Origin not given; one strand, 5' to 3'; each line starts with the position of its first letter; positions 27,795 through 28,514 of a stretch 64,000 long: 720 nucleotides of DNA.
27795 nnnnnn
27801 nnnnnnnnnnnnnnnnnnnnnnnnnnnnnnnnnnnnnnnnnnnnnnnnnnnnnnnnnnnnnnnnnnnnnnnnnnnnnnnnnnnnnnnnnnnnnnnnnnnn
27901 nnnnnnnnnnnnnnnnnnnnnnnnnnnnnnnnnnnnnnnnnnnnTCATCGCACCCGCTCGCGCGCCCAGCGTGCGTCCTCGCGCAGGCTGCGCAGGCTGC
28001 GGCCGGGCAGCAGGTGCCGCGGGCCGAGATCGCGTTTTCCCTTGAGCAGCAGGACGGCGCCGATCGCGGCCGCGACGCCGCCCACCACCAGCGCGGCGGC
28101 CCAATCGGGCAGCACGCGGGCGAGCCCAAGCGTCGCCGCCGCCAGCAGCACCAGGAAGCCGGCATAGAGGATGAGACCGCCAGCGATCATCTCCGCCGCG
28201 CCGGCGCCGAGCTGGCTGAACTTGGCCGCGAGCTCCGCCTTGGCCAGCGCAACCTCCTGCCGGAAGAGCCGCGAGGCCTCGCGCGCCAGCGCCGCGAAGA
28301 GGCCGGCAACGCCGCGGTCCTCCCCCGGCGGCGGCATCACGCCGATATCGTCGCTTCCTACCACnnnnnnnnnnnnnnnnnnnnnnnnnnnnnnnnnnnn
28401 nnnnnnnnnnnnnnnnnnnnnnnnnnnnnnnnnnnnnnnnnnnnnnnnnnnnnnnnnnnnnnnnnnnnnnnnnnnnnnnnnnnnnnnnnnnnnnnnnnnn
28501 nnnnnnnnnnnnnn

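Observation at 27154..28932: Stress-promoter-driven, translationally coupled three-gene membrane module (coiled-coil/TM protein, Holin-X, DUF3618) of unknown function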

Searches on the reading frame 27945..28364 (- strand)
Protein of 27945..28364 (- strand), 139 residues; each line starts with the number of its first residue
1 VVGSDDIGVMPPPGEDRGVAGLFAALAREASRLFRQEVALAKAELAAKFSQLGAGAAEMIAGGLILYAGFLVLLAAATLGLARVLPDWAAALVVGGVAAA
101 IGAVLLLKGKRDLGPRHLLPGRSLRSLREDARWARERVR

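Call 3: search_protein_families(library=pfam, proteins=[window:27945-28364:-], max_evalue=1)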
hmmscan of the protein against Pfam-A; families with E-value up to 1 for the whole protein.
window:27945-28364:- (139 aa): 4 families
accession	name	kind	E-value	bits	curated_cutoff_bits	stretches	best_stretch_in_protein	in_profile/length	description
PF07332.16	Phage_holin_3_6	-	1e-27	96.9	28.4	1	22-135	3-116/116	Putative Actinobacterial Holin-X, holin superfamily III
PF10946.13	DUF2625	-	0.094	12.2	27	1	39-91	39-88/207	Protein of unknown function DUF2625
PF13779.11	DUF4175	-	0.35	9.2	27.3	1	66-106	25-65/825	Domain of unknown function (DUF4175)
PF03739.19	LptF_LptG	-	0.78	9.2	27.9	1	45-107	291-352/353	Lipopolysaccharide export system permease LptF/LptG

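Call 5: search_protein_families(library=ncbifam, proteins=[window:27945-28364:-], max_evalue=1)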
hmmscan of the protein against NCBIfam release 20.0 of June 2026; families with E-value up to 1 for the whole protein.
window:27945-28364:- (139 aa): 1 family
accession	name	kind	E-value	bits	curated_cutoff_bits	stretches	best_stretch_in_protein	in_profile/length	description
NF008498.0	PRK11408.1-5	equivalog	0.015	14.6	276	1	50-95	52-95/214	hypothetical protein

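Call 25: find_homologous_proteins(query=window:27945-28364:-)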
Query window:27945-28364:- (139 aa): 528 proteins with E <= 0.001 among 2847 candidates; the best 120 are listed.
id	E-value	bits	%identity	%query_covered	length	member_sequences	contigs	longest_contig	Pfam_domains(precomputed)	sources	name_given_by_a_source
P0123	7.1e-62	225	83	100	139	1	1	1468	PF07332.17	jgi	jgi:hypothetical protein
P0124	3.8e-60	220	81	100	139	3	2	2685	PF07332.17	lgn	-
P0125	5.1e-57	210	77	100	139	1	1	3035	PF07332.17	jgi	jgi:Putative Actinobacterial Holin-X, holin superfamily III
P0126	9.2e-57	209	77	100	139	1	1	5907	PF07332.17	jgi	jgi:hypothetical protein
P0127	2.5e-56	207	78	100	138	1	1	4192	PF07332.17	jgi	jgi:hypothetical protein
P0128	9.0e-49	183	71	100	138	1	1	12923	PF07332.17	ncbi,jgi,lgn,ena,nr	ncbi:MAG TPA: phage holin family protein [Stellaceae bacterium]|jgi:hypothetical protein|nr:phage ho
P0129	1.6e-48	182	70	97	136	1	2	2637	PF07332.17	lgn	-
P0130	3.5e-48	181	65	100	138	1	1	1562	PF07332.17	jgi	jgi:putative superfamily III holin-X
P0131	8.0e-48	180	68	100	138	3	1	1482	PF07332.17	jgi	jgi:Putative Actinobacterial Holin-X, holin superfamily III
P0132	8.3e-48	180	69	99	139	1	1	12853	PF07332.17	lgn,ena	-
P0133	1.4e-47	179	69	100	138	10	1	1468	PF07332.17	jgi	jgi:Putative Actinobacterial Holin-X, holin superfamily III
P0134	2.4e-47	178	65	100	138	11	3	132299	PF07332.17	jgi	jgi:putative superfamily III holin-X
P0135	2.6e-47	178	66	100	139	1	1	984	PF07332.17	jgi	jgi:Putative Actinobacterial Holin-X, holin superfamily III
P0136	4.0e-47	178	66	100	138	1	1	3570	PF07332.17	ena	-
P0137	5.6e-47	177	65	100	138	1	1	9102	PF07332.17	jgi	jgi:hypothetical protein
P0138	6.0e-47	177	67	100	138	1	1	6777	PF07332.17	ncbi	-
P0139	2.3e-46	175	76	87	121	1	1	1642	PF07332.17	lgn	-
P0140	2.4e-46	175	65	100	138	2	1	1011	PF07332.17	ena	-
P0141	2.8e-46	175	65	100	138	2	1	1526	PF07332.17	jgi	-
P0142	3.2e-46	175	64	100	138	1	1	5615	PF07332.17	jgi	jgi:hypothetical protein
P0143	4.6e-46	174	64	100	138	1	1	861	PF07332.17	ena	-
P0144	5.7e-46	174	67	100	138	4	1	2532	PF07332.17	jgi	jgi:Putative Actinobacterial Holin-X, holin superfamily III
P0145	8.4e-46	173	65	100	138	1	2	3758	PF07332.17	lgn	-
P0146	2.0e-45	172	63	100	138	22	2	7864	PF07332.17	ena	-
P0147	8.9e-45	170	64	97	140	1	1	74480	PF07332.17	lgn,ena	-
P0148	4.5e-44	168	62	98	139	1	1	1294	PF07332.17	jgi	jgi:hypothetical protein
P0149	1.0e-43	167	63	98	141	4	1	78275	PF07332.17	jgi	jgi:hypothetical protein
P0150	7.9e-43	164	63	100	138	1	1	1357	PF07332.17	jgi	jgi:putative superfamily III holin-X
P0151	1.2e-42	163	60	100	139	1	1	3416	PF07332.17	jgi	-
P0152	4.1e-42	161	63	100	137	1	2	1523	PF07332.17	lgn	-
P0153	4.9e-42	161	62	99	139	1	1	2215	PF07332.17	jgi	jgi:hypothetical protein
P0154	5.1e-41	158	61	99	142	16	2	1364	PF07332.17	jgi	jgi:hypothetical protein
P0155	6.9e-41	158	59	99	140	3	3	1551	PF07332.17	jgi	jgi:hypothetical protein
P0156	9.7e-41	157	59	100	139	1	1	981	PF07332.17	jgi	jgi:hypothetical protein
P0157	4.5e-40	155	58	100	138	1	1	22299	PF07332.17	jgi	jgi:hypothetical protein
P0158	6.8e-40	154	60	99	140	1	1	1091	PF07332.17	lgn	-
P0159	1.3e-39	153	62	94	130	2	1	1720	PF07332.17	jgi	jgi:hypothetical protein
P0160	4.2e-39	152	63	91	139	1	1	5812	PF07332.17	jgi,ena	-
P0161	1.4e-37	147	61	91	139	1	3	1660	PF07332.17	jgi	jgi:xanthine/uracil permease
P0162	3.0e-37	146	61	91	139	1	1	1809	PF07332.17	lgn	-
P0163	3.4e-37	146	61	91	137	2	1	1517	PF07332.17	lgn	-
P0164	3.4e-37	146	61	91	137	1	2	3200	PF07332.17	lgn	-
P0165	8.3e-37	144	56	97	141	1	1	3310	PF07332.17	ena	-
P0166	4.0e-36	142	59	91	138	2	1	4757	PF07332.17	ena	-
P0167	4.1e-36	142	59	93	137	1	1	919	PF07332.17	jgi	jgi:hypothetical protein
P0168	8.3e-34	135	58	89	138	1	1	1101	PF07332.17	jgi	-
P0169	8.9e-34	135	49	98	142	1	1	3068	PF07332.17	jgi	jgi:Putative Actinobacterial Holin-X, holin superfamily III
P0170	1.2e-33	134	55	95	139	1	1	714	PF07332.17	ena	-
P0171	4.9e-33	132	50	97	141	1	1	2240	PF07332.17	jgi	jgi:hypothetical protein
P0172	7.0e-33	132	59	91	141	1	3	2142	PF07332.17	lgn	-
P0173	3.7e-32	129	61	78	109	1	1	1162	PF07332.17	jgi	jgi:xanthine/uracil permease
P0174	5.7e-32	129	53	97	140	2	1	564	PF07332.17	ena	-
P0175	9.5e-32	128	53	99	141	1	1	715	PF07332.17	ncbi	-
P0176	1.2e-31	128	56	91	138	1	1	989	PF07332.17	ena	-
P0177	1.4e-31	127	57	88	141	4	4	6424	PF07332.17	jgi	jgi:hypothetical protein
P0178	2.0e-31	127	54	91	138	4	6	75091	PF07332.17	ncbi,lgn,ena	-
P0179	2.8e-31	126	56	97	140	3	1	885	PF07332.17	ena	-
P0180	3.2e-31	126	56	91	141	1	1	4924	PF07332.17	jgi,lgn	jgi:hypothetical protein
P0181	1.0e-30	125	58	98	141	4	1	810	PF07332.17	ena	-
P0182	1.1e-30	125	57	96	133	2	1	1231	PF07332.17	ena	-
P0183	1.3e-30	124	54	99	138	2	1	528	PF07332.17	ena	-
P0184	2.4e-30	123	58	88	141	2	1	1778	PF07332.17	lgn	-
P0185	3.6e-30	123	59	94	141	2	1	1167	PF07332.17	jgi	-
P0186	6.7e-30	122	48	95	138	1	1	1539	PF07332.17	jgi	jgi:hypothetical protein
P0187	1.0e-29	121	55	91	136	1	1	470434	PF07332.17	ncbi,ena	-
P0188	1.2e-29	121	58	93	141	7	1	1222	PF07332.17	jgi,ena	-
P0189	2.4e-29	120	59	89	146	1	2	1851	PF07332.17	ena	-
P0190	2.5e-29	120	54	97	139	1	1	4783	PF07332.17,PF03739.20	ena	-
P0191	3.0e-29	120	57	89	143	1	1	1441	PF07332.17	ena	-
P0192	3.8e-29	120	53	97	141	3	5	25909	PF07332.17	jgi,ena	-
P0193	5.9e-29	119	54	98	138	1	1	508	PF07332.17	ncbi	-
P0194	7.5e-29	119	58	92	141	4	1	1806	PF07332.17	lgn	-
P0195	8.1e-29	118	53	99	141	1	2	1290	PF07332.17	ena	-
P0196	8.3e-29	118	52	99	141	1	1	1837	PF07332.17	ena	-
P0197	9.5e-29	118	66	73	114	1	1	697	PF07332.17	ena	-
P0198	1.4e-28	118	53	93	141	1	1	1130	PF07332.17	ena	-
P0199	2.1e-28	117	53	93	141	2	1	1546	PF07332.17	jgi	jgi:uncharacterized membrane protein YqjE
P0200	2.6e-28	117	55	89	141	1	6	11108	PF07332.17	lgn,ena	-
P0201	3.4e-28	116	54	89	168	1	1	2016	PF07332.17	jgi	jgi:hypothetical protein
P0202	3.7e-28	116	53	93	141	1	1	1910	PF07332.17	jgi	-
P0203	4.2e-28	116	50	99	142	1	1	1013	PF07332.17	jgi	-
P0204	4.6e-28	116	56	89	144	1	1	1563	PF07332.17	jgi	-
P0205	5.0e-28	116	53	94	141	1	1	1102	PF07332.17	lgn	-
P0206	1.1e-27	115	48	96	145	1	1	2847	PF07332.17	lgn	-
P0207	1.2e-27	115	51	89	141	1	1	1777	PF07332.17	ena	-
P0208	1.6e-27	114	54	91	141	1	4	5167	PF07332.17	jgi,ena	jgi:uncharacterized membrane protein YqjE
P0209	1.7e-27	114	51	89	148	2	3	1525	PF07332.17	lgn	-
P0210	3.0e-27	113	54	91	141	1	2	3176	PF07332.17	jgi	jgi:uncharacterized membrane protein YqjE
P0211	3.1e-27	113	53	91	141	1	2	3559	PF07332.17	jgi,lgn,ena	-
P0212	3.3e-27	113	54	91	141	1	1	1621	PF07332.17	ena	-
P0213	4.4e-27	113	48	99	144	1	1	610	PF07332.17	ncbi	-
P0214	4.5e-27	113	53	91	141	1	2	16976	PF07332.17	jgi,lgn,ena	-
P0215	1.2e-26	111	54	89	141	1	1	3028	PF07332.17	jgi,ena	-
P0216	1.5e-26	111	52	91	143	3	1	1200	PF07332.17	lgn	-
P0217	1.5e-26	111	56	89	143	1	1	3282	PF07332.17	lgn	-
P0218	1.6e-26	111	52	93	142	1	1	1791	PF07332.17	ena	-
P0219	4.9e-26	109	53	92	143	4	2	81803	PF07332.17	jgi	jgi:hypothetical protein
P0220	5.7e-26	109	55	89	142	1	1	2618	PF07332.17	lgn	-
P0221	9.5e-26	109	53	86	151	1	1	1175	PF07332.17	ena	-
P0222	1.4e-25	108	52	89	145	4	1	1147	PF07332.17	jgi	jgi:hypothetical protein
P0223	1.6e-25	108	47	96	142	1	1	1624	PF07332.17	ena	-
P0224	2.1e-25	107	50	100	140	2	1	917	PF07332.17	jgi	jgi:hypothetical protein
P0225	2.3e-25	107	54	88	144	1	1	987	PF07332.17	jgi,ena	-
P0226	3.0e-25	107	45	94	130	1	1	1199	PF07332.17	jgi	-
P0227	4.1e-25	107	48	99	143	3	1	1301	PF07332.17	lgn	-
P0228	6.7e-25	106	51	99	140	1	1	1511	PF07332.17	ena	-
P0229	8.0e-25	106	53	88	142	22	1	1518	PF07332.17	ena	-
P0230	8.8e-25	105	45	91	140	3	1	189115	PF07332.17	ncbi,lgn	-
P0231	9.2e-25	105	47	93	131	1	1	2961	PF07332.17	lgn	-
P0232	1.2e-24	105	48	97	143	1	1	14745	PF07332.17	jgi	jgi:Putative Actinobacterial Holin-X, holin superfamily III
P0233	1.4e-24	105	42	94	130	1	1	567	PF07332.17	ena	-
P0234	1.4e-24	105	50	94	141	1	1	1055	PF07332.17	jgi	jgi:hypothetical protein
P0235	1.5e-24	105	52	90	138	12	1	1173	PF07332.17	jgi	jgi:tetrahydromethanopterin S-methyltransferase subunit E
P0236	1.6e-24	105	43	94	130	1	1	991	PF07332.17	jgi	jgi:putative superfamily III holin-X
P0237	1.7e-24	105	42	94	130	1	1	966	PF07332.17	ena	-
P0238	1.7e-24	104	52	91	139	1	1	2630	PF07332.17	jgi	jgi:drug/metabolite transporter (DMT)-like permease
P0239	2.4e-24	104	48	91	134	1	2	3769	PF07332.17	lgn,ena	-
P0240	2.7e-24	104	48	92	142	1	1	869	PF07332.17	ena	-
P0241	3.7e-24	103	42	94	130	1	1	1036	PF07332.17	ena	-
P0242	4.6e-24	103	47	96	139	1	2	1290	PF07332.17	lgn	-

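Call 34: find_related_loci(query=A3, collection=genome_contigs, flank=3500)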
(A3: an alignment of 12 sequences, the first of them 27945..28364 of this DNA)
Query A3 (139 aa) in genome_contigs; peptide patterns used: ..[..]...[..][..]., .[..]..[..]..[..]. (x = any residue, [..] = any of these).
600 stretches matched a pattern (row limit reached: there are more); 344 encode a relative of the query (tblastn E <= 1e-3); the best 80 are kept; 80 distinct loci.
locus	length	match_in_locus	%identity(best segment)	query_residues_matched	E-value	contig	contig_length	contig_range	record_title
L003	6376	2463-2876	67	1-139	2e-47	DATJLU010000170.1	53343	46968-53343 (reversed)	MAG TPA_asm: Stellaceae bacterium isolate SMAG_U14817 k141_1776132, whole genome shotgun sequence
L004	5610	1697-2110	68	1-139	4e-47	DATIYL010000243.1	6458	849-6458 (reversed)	MAG TPA_asm: Stellaceae bacterium isolate SMAG_U15274 k141_3442940, whole genome shotgun sequence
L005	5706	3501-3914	71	1-139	2e-44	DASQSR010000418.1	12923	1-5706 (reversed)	MAG TPA_asm: Stellaceae bacterium isolate SMAG_U10914 k141_214545, whole genome shotgun sequence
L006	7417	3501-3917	82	1-139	4e-43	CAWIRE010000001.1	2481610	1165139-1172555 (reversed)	MAG: uncultured Alphaproteobacteria bacterium isolate MFD03044.bin.1.46 genome assembly, contig: contig_11044, whole gen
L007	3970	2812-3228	60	1-139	2e-42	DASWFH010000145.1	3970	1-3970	MAG TPA_asm: Stellaceae bacterium isolate SMAG_U2784 k141_41538, whole genome shotgun sequence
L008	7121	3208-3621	68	1-139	2e-41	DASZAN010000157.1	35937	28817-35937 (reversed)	MAG TPA_asm: Stellaceae bacterium isolate SMAG_U6389 k141_25923, whole genome shotgun sequence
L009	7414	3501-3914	55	2-139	6e-37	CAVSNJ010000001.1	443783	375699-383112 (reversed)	MAG: uncultured Alphaproteobacteria bacterium isolate MFD03399.bin.1.6 genome assembly, contig: contig_10887, whole geno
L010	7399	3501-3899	65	1-133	1e-31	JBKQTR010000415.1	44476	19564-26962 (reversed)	MAG: Stellaceae bacterium isolate MHr2D2E2F__bin_5 MHr2D2E2F_000000248848, whole genome shotgun sequence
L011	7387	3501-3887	49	15-139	7e-31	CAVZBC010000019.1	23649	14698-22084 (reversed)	MAG: uncultured Gammaproteobacteria bacterium isolate MFD02360.bin.2.207 genome assembly, contig: contig_113659, whole g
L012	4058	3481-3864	46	10-137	2e-30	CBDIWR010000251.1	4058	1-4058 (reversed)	uncultured bacterium isolate NR2_7_metabat genome assembly, contig: k141_114762, whole genome shotgun sequence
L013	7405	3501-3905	50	5-139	6e-30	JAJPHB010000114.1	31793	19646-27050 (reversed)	MAG: Alphaproteobacteria bacterium isolate Centralia_MAG_132 k107_28050314, whole genome shotgun sequence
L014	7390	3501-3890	44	9-138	1e-29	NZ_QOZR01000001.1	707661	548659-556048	Virgifigura deserti strain SYSU D60014 s1173_Contig1, whole genome shotgun sequence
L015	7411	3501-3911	57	2-138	2e-38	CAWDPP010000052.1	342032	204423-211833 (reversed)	MAG: uncultured Alphaproteobacteria bacterium isolate MFD09222.bin.2.18 genome assembly, contig: contig_72893, whole gen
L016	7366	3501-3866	46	9-130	2e-28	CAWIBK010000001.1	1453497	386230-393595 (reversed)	MAG: uncultured beta proteobacterium isolate MFD01275.bin.2.5 genome assembly, contig: contig_10471, whole genome shotgu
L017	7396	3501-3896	54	10-134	3e-27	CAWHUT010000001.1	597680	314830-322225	MAG: uncultured Alphaproteobacteria bacterium isolate MFD03044.bin.2.60 genome assembly, contig: contig_12077, whole gen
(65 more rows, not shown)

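Call 53: search_dna_similar(query=window:27945-28364:-, collection=plasmids, mode=protein, max_rows=40, max_evalue=0.001)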
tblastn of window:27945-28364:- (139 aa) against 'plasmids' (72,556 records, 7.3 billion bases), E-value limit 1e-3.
Records with a match: 4; places in all: 4; records where one place covers at least 80% of the query: 4.
Best place of each record, by identity: <60% 4.
By first word of the organism name: Azospirillum 4.
By predicted mobility (MOB-suite, as given by PLSDB): non-mobilizable 3; mobilizable 1.
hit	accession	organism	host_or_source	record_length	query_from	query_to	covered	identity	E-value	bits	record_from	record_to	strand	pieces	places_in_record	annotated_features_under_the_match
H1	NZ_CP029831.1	Azospirillum ramasamyi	single cell,Cow dung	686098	13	138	91%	51.6%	1e-4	47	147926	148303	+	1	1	phage holin family protein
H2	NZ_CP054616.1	Azospirillum oryzae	cell culture,soil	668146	13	138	91%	51.6%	2e-4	47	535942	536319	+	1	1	phage holin family protein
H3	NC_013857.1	Azospirillum sp. B510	-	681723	13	138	91%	49.2%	2e-4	47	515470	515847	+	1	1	phage holin family protein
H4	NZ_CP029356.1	Azospirillum thermophilum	cell culture,hot spring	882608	13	138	91%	49.2%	3e-4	47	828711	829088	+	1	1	phage holin family protein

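Call 54: get_annotated_region(hit=H3, flank=3500)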
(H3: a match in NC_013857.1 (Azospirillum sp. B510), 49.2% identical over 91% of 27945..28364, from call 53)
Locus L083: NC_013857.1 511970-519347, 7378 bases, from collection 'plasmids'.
description: Azospirillum sp. B510 plasmid pAB510c, complete sequence
organism: Azospirillum sp. B510 (NCBI taxid 137722)
taxonomy: Bacteria; Pseudomonadota; Alphaproteobacteria; Rhodospirillales; Azospirillaceae; Azospirillum; Azospirillum sp. B510
host: -; source: -; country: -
typing (MOB-suite, as given by PLSDB): mobilizable; relaxase MOBP
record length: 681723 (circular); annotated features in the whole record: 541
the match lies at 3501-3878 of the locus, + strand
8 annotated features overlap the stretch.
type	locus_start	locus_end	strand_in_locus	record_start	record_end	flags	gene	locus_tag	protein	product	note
CDS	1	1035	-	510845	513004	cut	-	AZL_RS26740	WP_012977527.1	malate synthase G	GO:0006097 - glyoxylate cycle [Evidence IEA]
CDS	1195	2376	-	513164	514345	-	-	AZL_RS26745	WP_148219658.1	hypothetical protein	-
CDS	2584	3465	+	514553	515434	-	-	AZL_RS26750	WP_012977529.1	hypothetical protein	-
CDS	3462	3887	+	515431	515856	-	-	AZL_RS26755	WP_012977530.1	phage holin family protein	-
CDS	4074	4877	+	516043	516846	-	-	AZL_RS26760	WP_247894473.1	hypothetical protein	-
CDS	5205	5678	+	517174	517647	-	-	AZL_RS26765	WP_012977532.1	SUF system Fe-S cluster assembly regulator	GO:0016226 - iron-sulfur cluster assembly [Evidence IEA]; GO:0006355 - regulation of DNA-templated transcription ...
CDS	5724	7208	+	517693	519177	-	sufB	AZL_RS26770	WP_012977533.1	Fe-S cluster assembly protein SufB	GO:0016226 - iron-sulfur cluster assembly [Evidence IEA]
CDS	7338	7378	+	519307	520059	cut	sufC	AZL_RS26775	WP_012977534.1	Fe-S cluster assembly ATPase SufC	GO:0016226 - iron-sulfur cluster assembly [Evidence IEA]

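Call 58: search_protein_families(library=phrogs, proteins=[window:27945-28364:-], max_evalue=0.1)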
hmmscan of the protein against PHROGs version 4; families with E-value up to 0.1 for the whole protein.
window:27945-28364:- (139 aa): 0 families

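Call 59: search_dna_similar(query=window:27945-28364:-, collection=phages, mode=protein, max_evalue=0.01, max_rows=20)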
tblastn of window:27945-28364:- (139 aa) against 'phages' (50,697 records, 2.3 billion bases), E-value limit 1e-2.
No match.
